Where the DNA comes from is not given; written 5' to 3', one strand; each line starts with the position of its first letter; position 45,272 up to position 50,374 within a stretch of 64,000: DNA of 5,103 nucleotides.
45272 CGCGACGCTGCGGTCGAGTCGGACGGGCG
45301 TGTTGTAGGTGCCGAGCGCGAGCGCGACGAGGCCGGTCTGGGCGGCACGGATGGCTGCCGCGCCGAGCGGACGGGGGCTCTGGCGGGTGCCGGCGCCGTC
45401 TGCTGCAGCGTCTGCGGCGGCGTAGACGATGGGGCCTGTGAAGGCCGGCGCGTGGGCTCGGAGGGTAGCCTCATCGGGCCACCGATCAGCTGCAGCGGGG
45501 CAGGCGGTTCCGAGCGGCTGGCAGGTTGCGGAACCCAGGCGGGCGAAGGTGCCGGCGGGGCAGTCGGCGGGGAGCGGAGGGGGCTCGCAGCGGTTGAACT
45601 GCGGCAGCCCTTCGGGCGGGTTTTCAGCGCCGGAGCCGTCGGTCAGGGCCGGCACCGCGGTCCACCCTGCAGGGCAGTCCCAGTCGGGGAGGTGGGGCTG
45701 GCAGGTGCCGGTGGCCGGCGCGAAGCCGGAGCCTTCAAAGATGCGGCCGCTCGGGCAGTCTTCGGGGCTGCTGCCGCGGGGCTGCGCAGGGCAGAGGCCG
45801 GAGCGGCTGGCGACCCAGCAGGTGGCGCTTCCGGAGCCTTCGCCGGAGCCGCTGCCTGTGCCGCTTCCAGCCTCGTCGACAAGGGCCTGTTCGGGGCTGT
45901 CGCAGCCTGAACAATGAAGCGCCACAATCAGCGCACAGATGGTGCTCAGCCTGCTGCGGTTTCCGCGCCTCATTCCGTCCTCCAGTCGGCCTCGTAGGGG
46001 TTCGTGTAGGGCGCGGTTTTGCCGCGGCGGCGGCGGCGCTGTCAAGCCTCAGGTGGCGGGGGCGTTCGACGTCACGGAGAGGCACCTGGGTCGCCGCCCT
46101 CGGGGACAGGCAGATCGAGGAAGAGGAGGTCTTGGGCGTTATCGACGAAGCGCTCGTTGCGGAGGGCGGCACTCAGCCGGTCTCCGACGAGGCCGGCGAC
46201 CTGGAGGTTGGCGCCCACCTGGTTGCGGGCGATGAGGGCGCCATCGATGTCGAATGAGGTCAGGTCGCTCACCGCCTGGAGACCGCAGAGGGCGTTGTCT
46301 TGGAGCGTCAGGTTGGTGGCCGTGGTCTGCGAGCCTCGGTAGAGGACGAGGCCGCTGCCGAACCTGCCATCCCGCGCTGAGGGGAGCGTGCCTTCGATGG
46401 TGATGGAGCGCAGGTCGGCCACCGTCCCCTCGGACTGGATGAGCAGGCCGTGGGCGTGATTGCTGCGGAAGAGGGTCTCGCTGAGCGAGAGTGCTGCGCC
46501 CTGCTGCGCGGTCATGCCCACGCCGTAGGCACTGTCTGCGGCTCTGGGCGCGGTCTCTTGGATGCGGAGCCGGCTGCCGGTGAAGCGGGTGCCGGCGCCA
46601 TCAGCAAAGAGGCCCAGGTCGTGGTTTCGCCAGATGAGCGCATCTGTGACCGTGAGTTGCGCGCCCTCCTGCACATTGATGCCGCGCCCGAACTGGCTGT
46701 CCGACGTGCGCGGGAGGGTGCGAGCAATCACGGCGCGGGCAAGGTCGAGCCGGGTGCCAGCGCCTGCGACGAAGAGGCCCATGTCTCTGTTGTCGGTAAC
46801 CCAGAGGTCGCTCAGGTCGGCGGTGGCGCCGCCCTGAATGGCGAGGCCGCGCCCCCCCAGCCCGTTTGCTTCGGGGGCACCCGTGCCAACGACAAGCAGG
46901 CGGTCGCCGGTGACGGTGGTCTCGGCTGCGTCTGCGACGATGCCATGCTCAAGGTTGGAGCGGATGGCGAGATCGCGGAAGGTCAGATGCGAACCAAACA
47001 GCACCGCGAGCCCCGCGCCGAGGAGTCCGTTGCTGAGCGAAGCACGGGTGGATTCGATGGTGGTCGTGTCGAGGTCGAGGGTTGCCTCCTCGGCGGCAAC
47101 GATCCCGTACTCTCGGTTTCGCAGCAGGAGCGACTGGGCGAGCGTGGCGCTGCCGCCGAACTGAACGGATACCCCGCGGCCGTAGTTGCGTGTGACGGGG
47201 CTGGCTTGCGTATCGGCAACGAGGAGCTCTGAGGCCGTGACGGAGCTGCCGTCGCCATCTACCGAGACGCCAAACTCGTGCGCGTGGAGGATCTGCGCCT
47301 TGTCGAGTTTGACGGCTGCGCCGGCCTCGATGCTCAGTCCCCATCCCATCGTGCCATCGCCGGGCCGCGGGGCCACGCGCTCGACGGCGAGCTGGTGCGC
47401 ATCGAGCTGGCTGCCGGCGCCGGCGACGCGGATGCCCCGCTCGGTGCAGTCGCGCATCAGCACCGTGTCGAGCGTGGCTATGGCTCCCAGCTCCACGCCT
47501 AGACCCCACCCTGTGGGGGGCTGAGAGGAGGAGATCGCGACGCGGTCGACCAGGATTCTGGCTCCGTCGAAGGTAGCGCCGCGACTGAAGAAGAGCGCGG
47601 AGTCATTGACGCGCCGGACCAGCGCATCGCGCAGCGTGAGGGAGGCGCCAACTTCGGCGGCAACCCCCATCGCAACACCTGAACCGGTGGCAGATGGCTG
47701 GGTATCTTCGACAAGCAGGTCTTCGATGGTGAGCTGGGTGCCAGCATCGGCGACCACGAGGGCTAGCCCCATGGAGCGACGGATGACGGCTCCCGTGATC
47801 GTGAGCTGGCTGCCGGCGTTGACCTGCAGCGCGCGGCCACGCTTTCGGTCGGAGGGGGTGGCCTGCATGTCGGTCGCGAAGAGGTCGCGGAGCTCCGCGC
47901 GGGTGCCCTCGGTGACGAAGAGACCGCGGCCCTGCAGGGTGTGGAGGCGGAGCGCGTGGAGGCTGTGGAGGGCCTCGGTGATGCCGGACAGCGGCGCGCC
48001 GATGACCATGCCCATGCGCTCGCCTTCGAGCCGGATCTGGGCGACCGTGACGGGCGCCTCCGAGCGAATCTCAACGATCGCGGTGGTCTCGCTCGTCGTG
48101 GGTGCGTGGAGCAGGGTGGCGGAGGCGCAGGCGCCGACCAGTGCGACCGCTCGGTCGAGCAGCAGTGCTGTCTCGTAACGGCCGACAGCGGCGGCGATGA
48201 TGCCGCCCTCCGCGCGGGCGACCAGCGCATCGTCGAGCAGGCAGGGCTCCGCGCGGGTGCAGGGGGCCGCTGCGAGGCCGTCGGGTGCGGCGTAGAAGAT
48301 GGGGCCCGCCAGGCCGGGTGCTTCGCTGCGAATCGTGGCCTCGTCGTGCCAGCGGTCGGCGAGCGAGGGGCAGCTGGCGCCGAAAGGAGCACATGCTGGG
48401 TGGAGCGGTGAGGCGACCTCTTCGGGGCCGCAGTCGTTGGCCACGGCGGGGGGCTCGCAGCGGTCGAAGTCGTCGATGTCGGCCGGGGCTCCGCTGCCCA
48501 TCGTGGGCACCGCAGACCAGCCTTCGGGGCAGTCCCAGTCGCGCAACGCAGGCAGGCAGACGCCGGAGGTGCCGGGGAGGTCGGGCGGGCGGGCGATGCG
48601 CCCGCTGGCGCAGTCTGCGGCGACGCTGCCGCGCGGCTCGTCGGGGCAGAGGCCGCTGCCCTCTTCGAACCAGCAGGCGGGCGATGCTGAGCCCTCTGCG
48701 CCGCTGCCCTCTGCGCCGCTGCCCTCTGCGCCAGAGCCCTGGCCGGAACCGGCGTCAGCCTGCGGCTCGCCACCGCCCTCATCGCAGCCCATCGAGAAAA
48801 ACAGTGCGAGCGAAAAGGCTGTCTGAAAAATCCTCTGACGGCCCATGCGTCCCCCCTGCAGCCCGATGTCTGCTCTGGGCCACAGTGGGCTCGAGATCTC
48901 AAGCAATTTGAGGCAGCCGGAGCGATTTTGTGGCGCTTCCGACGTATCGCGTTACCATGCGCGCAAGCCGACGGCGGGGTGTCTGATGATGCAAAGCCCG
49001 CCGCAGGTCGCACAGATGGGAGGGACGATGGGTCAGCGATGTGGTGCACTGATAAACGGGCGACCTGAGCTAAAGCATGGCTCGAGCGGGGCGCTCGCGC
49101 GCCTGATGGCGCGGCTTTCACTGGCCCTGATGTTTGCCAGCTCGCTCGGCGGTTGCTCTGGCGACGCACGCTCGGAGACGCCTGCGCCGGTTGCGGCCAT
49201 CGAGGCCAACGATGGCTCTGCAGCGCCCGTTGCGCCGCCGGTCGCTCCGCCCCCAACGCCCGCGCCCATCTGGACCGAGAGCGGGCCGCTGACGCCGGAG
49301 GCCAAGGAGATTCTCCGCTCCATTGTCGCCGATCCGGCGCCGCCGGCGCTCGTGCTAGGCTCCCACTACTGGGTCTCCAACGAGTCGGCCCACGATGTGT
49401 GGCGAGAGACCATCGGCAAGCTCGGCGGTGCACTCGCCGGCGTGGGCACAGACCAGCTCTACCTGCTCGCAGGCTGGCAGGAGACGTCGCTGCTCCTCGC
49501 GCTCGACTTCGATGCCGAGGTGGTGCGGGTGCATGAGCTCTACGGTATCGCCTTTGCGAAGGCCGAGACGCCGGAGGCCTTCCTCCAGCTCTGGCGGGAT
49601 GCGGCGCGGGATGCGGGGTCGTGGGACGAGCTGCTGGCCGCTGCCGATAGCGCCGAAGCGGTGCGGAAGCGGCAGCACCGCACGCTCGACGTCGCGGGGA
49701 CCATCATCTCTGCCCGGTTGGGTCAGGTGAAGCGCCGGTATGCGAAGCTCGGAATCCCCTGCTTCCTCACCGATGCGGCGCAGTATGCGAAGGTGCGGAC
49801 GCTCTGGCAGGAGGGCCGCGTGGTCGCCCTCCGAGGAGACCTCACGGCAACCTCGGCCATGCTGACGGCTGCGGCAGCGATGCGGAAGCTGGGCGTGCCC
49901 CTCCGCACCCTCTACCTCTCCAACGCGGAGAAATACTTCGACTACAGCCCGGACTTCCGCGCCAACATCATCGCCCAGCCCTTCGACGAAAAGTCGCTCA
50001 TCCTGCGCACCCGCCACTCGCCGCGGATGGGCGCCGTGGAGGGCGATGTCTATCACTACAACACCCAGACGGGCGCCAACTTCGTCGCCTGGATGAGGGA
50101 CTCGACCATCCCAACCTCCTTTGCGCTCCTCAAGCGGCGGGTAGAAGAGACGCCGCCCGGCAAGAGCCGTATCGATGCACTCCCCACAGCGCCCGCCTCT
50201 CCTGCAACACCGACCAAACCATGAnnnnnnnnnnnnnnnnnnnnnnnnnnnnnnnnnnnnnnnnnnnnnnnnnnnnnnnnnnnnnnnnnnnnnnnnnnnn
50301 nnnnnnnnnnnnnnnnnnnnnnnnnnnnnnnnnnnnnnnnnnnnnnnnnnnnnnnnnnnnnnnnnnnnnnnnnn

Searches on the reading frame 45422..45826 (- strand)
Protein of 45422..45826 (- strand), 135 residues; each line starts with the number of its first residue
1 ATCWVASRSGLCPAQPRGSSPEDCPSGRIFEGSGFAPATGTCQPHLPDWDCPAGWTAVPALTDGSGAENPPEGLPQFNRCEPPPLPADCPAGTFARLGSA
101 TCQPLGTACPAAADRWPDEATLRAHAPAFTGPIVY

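Call 45: search_protein_representatives(alignment_id=A6)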
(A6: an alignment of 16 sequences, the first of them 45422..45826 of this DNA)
Query: 16 sequences, 133 profile positions. Proteins with E-value up to 0.001 (for the whole library): 439; up to 1e-10: 108; up to 1e-30: 8. The best 150 are listed.
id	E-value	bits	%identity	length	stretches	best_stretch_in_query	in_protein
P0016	4.6e-52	192.0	-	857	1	2-133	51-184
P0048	5.3e-51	188.6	-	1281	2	8-133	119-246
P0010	1.1e-48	181.1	-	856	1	2-133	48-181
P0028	2.1e-44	167.2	-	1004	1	2-133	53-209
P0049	2.9e-40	153.8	-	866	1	2-133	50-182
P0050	3.5e-38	147.1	-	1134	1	3-133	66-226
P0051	2.0e-36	141.4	-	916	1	2-133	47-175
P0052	4.4e-34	133.8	-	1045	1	10-133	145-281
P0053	8.4e-30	120.0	-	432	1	3-133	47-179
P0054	1.6e-29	119.1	-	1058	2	44-133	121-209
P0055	2.6e-28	115.2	-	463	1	8-133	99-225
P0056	1.5e-26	109.4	-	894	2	45-132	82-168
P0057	1.8e-26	109.2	-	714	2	10-131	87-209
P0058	1.9e-26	109.1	-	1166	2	45-133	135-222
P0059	1.1e-25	106.6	-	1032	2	43-133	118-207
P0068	1.2e-22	96.8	-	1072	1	10-133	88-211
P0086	5.9e-18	81.6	-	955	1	10-133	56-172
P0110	1.2e-13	67.6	-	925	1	3-133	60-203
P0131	6.0e-12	62.2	-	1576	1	14-133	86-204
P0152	2.5e-10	57.0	-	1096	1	12-131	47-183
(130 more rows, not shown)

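Call 49: search_protein_families(library=pfam, alignment_id=A8, max_evalue=0.001)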
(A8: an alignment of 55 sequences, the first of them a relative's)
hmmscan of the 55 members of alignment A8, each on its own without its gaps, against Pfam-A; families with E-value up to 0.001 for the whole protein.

A. member 1, P0048 (1281 aa): 1 family
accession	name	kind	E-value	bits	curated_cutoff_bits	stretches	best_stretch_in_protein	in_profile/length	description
PF13229.12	Beta_helix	-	9.5e-09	35.5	25.9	0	321-439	4-106/158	Right handed beta helix region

B. families by the number of members that match (of 55 scanned): 4 families
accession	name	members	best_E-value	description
PF13229.12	Beta_helix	51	1.8e-35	Right handed beta helix region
PF07602.17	DUF1565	11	3e-07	Protein of unknown function (DUF1565)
PF05048.19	NosD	8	1.3e-09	Periplasmic copper-binding protein (NosD)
PF12708.12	Pect-lyase_RHGA_epim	1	0.00059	Rhamnogalacturonase A/epimerase, pectate lyase-like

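Call 50: list_cluster_members(proteins=[P0048, P0050, P0054, P0058, P0068, P0086, P0110, P0131, P0152, P0035])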
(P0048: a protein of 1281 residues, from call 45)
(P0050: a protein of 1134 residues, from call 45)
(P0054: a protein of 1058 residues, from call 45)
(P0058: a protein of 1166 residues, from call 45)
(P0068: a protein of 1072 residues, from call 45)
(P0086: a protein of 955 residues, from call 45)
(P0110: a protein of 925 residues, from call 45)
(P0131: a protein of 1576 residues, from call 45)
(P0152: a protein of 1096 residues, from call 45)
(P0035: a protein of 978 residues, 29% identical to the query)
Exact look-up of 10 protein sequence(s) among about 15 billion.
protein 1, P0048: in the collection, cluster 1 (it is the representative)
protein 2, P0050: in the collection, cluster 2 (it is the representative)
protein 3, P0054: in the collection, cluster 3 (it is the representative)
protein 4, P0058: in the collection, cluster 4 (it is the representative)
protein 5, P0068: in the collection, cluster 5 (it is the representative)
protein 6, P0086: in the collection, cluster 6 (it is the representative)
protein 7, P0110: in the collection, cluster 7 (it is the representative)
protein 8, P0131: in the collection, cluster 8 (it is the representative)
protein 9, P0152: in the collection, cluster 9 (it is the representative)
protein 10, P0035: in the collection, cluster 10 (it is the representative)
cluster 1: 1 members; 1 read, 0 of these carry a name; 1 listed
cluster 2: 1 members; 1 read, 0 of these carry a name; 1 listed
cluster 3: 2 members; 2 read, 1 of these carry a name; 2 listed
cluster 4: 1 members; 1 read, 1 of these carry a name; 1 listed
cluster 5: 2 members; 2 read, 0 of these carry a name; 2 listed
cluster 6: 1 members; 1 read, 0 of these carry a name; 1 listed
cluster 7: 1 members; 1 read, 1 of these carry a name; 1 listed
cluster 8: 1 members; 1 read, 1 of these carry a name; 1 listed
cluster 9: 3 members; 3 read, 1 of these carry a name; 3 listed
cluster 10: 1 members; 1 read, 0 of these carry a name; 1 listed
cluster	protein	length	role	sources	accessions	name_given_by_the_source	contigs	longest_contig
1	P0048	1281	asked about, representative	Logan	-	-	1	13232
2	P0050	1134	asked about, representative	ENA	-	-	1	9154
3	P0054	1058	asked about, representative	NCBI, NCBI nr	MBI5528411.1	MAG: right-handed parallel beta-helix repeat-containing protein [Deltaproteobacteria ... | right-handed parallel beta-helix repeat-containing protein [Deltaproteobacteria bacterium]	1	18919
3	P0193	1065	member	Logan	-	-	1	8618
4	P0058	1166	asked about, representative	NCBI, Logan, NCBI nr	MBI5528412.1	MAG: right-handed parallel beta-helix repeat-containing protein [Deltaproteobacteria ... | right-handed parallel beta-helix repeat-containing protein [Deltaproteobacteria bacterium]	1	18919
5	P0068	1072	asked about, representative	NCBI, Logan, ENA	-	-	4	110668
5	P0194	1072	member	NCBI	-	-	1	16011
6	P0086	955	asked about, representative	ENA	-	-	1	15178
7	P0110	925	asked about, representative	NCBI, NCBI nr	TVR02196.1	MAG: hypothetical protein EA398_08520 [Deltaproteobacteria bacterium]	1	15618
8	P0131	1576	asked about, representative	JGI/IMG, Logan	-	hypothetical protein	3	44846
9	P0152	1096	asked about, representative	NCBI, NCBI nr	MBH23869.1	MAG: hypothetical protein CMH57_05290 [Myxococcales bacterium] | hypothetical protein [Myxococcales bacterium]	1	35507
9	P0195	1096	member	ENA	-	-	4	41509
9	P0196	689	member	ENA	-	-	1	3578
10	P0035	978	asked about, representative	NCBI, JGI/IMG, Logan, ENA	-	-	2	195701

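Call 66: search_solved_structures(query=A6, max_evalue=10)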
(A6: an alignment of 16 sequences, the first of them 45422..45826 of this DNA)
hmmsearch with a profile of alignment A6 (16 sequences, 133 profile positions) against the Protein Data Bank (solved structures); distinct sequences matched with E-value up to 10: 1.
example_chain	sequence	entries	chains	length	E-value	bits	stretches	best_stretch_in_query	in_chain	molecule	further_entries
9pkj_A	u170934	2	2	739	0.54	13.7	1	15-74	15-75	Phenylalanine ammonia-lyase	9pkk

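Call 73: find_encoding_contigs(protein=P0068, flank=8000, max_places=1)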
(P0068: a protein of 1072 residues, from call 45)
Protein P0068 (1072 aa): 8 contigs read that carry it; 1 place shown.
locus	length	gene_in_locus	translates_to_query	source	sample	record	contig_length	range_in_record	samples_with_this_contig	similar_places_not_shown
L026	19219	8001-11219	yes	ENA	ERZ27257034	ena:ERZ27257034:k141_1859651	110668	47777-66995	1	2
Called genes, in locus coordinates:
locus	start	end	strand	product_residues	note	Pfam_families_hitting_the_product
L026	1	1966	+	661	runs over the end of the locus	PF00009:GTP_EFTU, PF01926:MMR_HSR1 (faint), PF22594:GTP-eEF1A_C, PF01583:APS_kinase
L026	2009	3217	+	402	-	PF18614:RNase_II_C_S1 (faint)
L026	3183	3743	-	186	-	-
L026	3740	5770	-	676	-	-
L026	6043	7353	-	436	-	PF01336:tRNA_anti-codon, PF00152:tRNA-synt_2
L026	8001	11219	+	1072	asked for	PF13229:Beta_helix (faint)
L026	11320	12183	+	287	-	-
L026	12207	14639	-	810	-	PF08238:Sel1 (faint)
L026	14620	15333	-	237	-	PF00581:Rhodanese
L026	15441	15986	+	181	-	PF03703:bPH_2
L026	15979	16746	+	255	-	PF03703:bPH_2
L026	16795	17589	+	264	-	PF00303:Thymidylat_synt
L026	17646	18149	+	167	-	PF00186:DHFR_1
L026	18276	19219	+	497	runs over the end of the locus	PF00890:FAD_binding_2 (faint), PF01134:GIDA (faint), PF01266:DAO (weak), PF07992:Pyr_redox_2, PF12831:FAD_oxidored, PF13738:Pyr_redox_3 (weak), PF00070:Pyr_redox, PF02852:Pyr_redox_dim, +4 more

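Call 74: find_encoding_contigs(protein=P0152, flank=8000, max_places=1)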
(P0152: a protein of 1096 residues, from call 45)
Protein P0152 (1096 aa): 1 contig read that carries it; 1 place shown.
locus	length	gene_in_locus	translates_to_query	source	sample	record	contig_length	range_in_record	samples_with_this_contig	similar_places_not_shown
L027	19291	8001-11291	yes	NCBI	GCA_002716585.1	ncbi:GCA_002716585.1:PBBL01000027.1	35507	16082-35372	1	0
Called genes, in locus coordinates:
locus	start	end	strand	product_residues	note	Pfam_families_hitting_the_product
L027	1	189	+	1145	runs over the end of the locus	-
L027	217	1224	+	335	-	-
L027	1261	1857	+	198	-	-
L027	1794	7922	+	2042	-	PF03534:SpvB, PF13517:FG-GAP_3 (weak), PF12256:TcdB_toxin_midN, PF05593:RHS_repeat (weak), PF25023:TEN_YD-shell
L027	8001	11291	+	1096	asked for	PF22842:Pel9A-like_beta_helix (faint), PF13229:Beta_helix (faint)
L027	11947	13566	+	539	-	PF25390:WD40_RLD, PF13540:RCC1_2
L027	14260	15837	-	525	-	-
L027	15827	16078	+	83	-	-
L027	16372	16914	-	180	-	-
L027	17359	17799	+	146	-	PF03934:T2SSK (faint), PF12836:HHH_3, PF00633:HHH (faint), PF14520:HHH_5 (faint), PF21176:RecR_HhH (faint)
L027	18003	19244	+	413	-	-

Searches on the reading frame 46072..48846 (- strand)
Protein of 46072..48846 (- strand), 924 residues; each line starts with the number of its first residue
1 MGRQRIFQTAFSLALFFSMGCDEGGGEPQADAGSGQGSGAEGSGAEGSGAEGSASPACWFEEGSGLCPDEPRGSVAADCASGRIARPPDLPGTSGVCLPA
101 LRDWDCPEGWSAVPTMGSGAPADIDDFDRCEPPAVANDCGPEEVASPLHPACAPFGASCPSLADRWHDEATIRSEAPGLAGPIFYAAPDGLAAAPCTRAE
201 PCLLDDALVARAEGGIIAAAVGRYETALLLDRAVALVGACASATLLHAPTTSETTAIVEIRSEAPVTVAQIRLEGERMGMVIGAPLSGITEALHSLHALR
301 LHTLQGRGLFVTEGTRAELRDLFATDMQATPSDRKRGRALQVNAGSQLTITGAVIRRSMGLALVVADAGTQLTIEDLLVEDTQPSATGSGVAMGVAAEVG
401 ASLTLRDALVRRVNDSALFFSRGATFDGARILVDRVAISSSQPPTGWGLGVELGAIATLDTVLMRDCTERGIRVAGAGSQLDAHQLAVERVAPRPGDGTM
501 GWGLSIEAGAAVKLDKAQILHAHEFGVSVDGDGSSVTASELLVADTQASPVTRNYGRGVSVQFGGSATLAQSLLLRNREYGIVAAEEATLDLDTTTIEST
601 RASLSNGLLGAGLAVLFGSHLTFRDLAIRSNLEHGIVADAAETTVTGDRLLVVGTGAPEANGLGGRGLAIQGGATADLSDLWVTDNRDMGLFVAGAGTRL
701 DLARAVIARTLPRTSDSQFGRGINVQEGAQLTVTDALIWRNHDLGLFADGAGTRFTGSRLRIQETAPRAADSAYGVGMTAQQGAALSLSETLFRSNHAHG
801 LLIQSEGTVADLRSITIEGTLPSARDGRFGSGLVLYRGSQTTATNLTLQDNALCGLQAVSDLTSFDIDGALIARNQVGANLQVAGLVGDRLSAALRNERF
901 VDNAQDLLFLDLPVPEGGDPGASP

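Call 8: search_protein_families(library=pfam, proteins=[window:46072-48846:-], max_evalue=1)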
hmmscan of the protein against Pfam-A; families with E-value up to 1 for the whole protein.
window:46072-48846:- (924 aa): 2 families
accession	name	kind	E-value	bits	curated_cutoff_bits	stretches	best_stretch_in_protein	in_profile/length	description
PF13229.12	Beta_helix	-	6.2e-15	55.6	25.9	3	551-700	18-151/158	Right handed beta helix region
PF05048.19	NosD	-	0.012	15.5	23.6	0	719-880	15-154/212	Periplasmic copper-binding protein (NosD)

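Call 42: search_protein_families(library=ncbifam, proteins=[window:46072-48846:-], max_evalue=1)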
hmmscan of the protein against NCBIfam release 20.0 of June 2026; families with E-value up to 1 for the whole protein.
window:46072-48846:- (924 aa): 0 families

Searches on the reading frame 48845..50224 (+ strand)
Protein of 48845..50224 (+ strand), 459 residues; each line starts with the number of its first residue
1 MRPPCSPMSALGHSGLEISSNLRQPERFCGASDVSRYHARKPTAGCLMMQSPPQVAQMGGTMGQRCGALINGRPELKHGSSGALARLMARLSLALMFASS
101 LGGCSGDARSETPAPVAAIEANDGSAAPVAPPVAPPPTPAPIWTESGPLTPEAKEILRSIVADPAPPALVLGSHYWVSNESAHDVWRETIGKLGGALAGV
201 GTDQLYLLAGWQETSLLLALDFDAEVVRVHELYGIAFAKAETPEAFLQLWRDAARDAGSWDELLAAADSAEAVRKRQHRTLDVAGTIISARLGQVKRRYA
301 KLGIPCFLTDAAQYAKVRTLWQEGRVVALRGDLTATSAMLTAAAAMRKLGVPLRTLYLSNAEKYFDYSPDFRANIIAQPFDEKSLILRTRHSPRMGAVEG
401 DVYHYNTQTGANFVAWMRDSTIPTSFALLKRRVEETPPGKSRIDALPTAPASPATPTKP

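Call 15: search_protein_families(library=pfam, proteins=[window:48845-50224:+], max_evalue=0.01)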
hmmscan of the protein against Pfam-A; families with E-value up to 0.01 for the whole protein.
window:48845-50224:+ (459 aa): 1 family
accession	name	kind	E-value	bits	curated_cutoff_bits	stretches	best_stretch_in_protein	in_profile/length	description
PF25046.1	DUF7790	-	5.5e-72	242.9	23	1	175-434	1-260/272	Domain of unknown function (DUF7790)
